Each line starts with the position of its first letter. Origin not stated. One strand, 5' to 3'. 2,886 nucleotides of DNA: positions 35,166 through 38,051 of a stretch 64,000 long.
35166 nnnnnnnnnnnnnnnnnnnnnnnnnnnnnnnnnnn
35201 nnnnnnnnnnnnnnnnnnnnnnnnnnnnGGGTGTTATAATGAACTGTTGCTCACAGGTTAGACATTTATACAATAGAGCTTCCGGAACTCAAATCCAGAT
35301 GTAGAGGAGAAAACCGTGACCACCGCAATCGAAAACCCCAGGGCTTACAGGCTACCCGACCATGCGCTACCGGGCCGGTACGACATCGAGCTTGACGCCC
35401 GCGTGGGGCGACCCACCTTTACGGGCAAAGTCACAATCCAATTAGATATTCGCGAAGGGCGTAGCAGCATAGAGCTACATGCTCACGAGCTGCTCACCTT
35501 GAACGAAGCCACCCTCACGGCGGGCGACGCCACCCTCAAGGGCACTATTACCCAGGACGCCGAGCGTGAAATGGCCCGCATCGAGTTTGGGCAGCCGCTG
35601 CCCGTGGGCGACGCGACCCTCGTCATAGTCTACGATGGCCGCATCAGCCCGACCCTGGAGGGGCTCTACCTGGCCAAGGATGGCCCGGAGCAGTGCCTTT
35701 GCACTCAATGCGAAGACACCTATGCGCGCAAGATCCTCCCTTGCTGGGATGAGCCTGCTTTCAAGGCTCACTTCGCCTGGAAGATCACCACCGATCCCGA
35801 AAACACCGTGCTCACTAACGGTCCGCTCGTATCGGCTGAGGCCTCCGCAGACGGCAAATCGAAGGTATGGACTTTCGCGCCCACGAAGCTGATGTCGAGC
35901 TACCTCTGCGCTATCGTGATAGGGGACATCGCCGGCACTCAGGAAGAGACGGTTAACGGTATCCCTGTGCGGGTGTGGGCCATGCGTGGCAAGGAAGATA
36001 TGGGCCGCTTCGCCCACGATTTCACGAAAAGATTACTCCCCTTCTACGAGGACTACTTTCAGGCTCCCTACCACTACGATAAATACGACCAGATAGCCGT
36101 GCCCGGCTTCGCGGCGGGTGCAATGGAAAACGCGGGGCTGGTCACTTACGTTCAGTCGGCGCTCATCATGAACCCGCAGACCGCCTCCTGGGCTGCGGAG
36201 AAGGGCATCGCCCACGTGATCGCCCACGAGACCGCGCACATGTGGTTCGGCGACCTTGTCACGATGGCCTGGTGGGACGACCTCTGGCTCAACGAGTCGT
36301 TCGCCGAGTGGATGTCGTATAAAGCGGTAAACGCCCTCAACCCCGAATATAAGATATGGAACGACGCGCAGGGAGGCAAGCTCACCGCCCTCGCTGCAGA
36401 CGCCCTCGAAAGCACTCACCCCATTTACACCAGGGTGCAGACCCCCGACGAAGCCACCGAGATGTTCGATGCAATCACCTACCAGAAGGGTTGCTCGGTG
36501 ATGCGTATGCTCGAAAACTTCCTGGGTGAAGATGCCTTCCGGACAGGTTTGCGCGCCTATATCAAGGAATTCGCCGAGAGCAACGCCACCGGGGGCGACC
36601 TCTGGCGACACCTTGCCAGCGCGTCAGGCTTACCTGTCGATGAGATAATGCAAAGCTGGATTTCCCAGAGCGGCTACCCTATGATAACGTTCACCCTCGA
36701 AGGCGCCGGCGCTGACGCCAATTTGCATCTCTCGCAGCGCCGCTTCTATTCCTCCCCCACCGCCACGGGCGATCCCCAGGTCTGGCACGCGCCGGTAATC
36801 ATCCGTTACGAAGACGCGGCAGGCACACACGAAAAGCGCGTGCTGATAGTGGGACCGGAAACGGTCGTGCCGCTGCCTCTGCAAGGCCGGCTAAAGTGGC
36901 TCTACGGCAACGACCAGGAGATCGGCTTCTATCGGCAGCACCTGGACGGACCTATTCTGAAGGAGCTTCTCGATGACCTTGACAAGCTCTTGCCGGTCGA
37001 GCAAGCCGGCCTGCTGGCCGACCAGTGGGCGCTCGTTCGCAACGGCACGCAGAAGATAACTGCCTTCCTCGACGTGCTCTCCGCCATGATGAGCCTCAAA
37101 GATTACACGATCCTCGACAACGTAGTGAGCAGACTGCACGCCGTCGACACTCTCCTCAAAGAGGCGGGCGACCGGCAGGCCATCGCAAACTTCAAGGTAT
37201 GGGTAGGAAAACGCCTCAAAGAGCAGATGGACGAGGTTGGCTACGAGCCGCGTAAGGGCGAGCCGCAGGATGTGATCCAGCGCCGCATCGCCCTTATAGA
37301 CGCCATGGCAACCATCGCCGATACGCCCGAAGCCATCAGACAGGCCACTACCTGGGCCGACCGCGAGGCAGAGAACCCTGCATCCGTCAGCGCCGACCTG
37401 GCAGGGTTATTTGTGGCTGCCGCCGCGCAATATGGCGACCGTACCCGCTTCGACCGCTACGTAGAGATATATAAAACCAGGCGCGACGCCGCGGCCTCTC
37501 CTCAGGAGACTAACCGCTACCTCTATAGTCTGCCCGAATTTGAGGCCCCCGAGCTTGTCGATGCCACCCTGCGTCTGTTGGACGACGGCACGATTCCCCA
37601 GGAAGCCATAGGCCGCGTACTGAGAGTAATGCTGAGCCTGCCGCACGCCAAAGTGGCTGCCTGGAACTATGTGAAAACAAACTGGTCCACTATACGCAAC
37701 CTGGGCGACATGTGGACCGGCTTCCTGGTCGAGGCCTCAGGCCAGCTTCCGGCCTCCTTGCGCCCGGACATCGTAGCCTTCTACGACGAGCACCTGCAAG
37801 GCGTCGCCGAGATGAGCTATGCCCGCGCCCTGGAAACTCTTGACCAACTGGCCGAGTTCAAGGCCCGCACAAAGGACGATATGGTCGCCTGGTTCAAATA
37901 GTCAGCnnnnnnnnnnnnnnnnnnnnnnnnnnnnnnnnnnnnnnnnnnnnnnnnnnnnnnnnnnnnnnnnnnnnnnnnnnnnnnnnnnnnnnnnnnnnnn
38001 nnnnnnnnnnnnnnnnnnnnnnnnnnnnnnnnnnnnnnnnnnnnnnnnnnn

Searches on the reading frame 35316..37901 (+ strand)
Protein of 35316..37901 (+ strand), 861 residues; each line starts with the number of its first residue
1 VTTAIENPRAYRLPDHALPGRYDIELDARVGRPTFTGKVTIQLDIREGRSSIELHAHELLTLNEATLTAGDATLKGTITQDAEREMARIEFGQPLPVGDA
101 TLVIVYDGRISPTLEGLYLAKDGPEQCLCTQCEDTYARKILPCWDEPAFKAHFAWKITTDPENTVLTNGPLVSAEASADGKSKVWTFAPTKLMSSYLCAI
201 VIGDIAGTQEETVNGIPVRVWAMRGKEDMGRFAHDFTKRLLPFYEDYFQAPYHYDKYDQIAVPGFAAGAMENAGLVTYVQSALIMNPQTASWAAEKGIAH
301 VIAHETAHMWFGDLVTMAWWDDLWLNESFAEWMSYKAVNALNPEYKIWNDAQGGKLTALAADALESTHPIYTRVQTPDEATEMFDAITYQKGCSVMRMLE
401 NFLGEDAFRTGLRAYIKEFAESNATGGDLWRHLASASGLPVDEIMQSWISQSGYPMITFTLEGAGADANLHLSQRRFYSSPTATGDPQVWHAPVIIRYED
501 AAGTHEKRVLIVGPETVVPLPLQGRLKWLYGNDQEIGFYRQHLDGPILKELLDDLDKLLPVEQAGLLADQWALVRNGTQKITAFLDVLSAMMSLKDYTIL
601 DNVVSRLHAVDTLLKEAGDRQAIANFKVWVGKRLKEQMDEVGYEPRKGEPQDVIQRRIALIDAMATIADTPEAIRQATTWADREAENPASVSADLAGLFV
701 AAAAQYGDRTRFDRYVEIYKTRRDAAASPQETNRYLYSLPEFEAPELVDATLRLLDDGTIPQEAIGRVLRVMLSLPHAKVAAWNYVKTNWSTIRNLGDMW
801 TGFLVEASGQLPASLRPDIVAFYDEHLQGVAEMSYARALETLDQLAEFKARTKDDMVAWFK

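Call 61: search_protein_families(library=pfam, proteins=[window:35316-37901:+], max_evalue=0.0001)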
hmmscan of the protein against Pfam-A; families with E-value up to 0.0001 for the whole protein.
window:35316-37901:+ (861 aa): 3 families
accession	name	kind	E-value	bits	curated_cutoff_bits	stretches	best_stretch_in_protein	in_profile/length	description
PF01433.26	Peptidase_M1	-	1.5e-78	263.8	27.7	1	232-448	1-218/218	Peptidase family M1 domain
PF11838.14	ERAP1_C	-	2.8e-41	142.4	38.2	1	528-842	1-316/318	ERAP1-like C-terminal domain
PF17900.6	Peptidase_M1_N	-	1.5e-34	120.2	25.8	1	19-197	2-186/186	Peptidase M1 N-terminal domain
